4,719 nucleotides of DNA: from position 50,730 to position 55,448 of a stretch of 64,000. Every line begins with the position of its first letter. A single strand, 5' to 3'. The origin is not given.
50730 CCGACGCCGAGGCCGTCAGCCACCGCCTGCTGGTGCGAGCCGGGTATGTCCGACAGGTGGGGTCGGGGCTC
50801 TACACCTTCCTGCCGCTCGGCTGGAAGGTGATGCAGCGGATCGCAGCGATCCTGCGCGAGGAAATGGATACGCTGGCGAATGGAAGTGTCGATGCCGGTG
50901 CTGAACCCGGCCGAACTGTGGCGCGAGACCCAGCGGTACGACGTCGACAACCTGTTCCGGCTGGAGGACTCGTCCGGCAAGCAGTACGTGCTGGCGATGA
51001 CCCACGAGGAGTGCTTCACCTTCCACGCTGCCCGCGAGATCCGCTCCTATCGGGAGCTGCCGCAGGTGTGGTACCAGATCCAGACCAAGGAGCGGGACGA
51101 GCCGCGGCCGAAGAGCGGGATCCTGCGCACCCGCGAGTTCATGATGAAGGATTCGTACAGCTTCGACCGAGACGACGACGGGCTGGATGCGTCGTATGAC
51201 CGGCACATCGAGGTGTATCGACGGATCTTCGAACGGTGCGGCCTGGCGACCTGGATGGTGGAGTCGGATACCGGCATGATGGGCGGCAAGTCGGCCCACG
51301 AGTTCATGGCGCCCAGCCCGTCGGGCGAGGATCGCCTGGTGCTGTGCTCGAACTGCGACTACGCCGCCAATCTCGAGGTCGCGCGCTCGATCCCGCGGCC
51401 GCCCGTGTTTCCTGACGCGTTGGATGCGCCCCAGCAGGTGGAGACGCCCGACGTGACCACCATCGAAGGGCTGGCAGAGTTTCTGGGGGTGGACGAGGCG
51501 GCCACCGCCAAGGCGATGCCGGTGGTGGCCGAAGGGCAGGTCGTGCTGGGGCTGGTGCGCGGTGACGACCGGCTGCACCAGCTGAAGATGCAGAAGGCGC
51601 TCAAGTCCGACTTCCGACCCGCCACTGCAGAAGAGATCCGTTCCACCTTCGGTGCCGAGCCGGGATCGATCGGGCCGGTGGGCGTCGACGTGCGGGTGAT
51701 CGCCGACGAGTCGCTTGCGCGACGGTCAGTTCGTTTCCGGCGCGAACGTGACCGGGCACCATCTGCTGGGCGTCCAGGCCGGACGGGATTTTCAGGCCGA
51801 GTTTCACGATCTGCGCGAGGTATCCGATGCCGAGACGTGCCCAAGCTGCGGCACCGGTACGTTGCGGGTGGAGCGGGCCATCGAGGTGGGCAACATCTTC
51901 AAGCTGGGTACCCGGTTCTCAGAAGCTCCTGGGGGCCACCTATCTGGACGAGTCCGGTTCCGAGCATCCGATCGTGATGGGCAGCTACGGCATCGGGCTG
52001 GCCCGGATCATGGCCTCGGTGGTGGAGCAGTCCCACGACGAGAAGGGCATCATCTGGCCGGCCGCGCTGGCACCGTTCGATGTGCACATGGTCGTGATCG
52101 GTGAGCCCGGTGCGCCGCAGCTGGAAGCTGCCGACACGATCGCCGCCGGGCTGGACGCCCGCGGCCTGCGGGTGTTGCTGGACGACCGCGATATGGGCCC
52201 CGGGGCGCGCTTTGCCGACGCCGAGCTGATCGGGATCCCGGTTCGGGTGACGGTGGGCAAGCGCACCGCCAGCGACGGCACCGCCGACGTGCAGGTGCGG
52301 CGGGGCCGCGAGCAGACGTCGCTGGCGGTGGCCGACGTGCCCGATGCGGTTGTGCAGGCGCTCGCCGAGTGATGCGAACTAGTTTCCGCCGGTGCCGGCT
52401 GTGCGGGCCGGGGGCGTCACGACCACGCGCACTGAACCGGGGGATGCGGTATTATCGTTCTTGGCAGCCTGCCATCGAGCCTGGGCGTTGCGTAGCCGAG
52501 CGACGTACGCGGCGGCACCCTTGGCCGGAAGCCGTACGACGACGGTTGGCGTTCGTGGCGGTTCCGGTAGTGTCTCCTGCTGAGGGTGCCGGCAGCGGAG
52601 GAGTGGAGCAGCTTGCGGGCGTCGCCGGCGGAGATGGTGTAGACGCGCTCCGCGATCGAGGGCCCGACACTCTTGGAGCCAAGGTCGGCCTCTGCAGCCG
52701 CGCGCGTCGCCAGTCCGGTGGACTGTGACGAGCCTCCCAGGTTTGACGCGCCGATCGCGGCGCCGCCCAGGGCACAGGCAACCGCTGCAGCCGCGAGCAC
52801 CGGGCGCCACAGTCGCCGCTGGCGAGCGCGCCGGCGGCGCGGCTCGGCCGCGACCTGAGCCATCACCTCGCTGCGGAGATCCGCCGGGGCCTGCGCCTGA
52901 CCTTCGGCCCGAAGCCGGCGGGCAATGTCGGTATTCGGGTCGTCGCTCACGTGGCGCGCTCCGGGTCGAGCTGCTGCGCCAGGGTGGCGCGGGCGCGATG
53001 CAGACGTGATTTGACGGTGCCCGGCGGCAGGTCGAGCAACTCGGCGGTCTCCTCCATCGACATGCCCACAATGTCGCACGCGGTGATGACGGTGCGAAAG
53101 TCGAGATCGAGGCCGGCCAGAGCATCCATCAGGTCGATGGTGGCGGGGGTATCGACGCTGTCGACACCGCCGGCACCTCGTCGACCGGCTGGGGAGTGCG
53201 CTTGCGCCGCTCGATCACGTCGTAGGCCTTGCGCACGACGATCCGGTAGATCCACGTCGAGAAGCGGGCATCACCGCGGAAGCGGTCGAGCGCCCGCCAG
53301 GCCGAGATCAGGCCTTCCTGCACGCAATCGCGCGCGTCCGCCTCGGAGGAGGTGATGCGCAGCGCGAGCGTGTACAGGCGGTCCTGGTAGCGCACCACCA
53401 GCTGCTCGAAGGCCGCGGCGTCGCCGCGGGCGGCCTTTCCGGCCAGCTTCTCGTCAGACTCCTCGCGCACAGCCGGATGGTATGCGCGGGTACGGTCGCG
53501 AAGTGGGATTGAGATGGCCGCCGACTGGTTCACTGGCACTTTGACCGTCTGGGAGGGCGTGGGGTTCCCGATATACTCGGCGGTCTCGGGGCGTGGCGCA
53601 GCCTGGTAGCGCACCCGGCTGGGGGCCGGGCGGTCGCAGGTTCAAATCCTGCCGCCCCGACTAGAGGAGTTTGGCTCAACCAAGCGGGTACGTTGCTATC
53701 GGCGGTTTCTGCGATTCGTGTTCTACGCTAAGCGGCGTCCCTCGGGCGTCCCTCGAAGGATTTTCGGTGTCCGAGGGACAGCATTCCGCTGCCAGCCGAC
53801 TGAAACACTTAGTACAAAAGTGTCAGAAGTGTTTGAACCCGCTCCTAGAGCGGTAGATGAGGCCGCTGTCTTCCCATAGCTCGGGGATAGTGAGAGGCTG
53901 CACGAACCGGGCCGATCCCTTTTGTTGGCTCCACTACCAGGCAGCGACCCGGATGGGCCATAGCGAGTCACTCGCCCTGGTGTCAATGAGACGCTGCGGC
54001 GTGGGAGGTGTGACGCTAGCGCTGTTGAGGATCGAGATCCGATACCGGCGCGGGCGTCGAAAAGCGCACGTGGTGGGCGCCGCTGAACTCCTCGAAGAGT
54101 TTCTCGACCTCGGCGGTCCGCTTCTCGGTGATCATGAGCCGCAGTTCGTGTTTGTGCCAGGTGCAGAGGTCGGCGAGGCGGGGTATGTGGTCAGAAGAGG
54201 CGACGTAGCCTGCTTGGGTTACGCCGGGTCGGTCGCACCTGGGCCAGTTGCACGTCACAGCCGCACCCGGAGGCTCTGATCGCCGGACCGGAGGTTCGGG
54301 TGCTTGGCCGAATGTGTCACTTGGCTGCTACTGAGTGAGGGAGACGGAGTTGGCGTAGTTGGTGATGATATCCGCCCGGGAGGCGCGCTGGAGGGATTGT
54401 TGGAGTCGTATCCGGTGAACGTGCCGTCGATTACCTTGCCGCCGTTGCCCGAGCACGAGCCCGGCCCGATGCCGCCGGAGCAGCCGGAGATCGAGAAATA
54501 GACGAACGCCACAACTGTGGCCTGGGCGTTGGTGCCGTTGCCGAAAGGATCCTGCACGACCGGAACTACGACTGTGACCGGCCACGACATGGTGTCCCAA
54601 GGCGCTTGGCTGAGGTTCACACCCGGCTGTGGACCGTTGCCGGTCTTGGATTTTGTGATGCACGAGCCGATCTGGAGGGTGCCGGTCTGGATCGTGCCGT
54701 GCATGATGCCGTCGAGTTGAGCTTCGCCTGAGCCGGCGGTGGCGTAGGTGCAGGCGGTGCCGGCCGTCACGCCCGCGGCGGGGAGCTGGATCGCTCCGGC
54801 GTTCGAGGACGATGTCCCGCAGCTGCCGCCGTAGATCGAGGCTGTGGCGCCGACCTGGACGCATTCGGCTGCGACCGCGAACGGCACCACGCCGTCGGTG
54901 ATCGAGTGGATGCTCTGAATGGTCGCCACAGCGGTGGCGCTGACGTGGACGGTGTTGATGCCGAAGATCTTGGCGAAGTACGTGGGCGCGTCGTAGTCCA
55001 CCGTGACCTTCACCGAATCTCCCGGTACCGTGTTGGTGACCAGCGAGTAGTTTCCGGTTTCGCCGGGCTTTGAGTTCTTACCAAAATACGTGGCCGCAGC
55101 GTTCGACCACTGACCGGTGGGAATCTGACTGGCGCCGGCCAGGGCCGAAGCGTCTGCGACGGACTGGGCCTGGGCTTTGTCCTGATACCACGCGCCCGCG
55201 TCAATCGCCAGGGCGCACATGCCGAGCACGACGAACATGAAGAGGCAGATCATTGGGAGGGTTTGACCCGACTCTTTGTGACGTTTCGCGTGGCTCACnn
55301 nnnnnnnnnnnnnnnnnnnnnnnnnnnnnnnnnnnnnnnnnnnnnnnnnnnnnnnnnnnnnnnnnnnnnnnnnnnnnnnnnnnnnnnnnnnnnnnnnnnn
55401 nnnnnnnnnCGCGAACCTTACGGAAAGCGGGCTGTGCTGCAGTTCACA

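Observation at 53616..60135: tRNA-Pro-targeted 6.5-kb island with perfect 67-bp att-like repeats but no recombinase gene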

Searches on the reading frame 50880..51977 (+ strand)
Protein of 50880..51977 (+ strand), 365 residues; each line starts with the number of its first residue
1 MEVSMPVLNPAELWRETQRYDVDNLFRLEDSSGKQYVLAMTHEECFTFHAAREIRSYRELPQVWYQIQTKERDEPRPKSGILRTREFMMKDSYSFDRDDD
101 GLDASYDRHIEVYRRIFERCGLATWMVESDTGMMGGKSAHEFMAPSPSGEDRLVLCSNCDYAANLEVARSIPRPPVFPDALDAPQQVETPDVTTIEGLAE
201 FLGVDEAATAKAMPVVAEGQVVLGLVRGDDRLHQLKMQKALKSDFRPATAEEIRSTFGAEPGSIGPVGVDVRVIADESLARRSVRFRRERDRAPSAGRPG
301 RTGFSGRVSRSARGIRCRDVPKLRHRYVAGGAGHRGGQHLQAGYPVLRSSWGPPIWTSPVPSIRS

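Call 9: search_protein_families(library=pfam, max_evalue=0.1, proteins=[window:50880-51977:+])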
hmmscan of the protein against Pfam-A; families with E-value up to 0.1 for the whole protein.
window:50880-51977:+ (365 aa): 2 families
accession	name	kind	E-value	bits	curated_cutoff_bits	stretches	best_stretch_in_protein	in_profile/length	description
PF04073.20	tRNA_edit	-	5.9e-19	68.8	25.5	1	189-283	1-100/123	Aminoacyl-tRNA editing domain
PF00587.30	tRNA-synt_2b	-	3.8e-17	63.3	29.3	1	26-162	1-142/179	tRNA synthetase class II core domain (G, H, P, S and T)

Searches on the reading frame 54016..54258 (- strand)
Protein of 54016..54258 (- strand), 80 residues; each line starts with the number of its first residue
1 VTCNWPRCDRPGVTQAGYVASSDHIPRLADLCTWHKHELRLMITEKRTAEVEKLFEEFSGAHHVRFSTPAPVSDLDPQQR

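Call 8: search_protein_families(library=pfam, max_evalue=0.1, proteins=[window:54016-54258:-])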
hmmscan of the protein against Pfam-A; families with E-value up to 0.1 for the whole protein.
window:54016-54258:- (80 aa): 0 families

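Call 51: search_protein_families(library=phrogs, max_evalue=0.1, proteins=[window:54016-54258:-])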
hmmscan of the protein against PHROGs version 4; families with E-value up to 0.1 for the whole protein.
window:54016-54258:- (80 aa): 1 family
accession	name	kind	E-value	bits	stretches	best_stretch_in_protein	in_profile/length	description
phrog_5905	-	unknown function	0.007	17.5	1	2-50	19-64/89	-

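Call 52: search_protein_families(library=ncbifam, max_evalue=0.1, proteins=[window:54016-54258:-])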
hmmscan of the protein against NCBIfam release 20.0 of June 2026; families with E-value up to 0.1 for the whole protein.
window:54016-54258:- (80 aa): 0 families
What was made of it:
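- Checked: PHROGs and NCBIfam added nothing related to mobility (calls 51, 52).
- Tried and rejected: PHROGs and NCBIfam on the unknown island proteins: nothing informative (calls 51, 52).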

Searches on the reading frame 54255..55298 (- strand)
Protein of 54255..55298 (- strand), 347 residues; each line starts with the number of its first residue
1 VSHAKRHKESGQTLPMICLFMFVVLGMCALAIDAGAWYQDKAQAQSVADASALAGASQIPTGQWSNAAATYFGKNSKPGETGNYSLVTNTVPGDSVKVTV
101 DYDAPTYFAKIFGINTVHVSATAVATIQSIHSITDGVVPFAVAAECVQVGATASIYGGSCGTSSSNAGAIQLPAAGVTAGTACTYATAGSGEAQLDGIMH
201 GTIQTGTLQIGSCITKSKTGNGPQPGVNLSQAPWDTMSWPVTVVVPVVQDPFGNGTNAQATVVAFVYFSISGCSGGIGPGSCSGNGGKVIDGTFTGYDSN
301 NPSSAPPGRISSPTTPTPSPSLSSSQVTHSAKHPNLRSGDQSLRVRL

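Call 8: search_protein_families(library=pfam, max_evalue=0.1, proteins=[window:54255-55298:-])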
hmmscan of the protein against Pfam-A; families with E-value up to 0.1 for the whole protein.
window:54255-55298:- (347 aa): 2 families
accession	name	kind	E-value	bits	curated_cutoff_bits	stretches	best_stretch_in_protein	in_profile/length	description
PF13400.11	Tad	-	3.6e-12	46.8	22.3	1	11-58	1-47/47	Putative Flp pilus-assembly TadE/G-like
PF09977.15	Tad_C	-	8.5e-08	33.5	22.1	1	38-125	10-93/93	Putative Tad-like Flp pilus-assembly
